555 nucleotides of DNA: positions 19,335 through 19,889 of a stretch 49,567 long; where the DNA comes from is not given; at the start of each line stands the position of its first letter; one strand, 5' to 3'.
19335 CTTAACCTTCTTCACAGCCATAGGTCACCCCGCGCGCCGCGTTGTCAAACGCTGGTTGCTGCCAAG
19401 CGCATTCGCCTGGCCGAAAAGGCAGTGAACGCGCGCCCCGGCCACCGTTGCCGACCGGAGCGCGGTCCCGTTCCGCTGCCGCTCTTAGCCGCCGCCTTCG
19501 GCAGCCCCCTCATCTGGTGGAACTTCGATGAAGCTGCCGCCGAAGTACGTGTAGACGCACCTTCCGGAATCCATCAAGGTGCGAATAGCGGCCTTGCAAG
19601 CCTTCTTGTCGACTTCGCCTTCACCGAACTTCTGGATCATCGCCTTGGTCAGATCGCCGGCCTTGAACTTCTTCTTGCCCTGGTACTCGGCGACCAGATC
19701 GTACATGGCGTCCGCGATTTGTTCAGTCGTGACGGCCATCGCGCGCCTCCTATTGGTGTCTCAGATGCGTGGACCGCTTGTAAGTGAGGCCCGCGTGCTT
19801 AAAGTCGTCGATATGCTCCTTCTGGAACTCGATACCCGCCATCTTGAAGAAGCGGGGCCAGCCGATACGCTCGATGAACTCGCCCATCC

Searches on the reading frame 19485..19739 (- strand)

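Call 79: search_protein_families(library=pfam, proteins=[window:19485-19739:-], max_evalue=1)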
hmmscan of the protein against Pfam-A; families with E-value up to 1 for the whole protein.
window:19485-19739:- (84 aa): 2 families
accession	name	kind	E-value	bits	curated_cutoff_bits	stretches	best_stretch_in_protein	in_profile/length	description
PF13668.12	Ferritin_2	-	0.029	15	24.7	1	2-64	9-75/138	Ferritin-like domain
PF07106.19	TBPIP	-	0.035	14.5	22.8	1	35-68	23-55/62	TBPIP/Hop2 winged helix domain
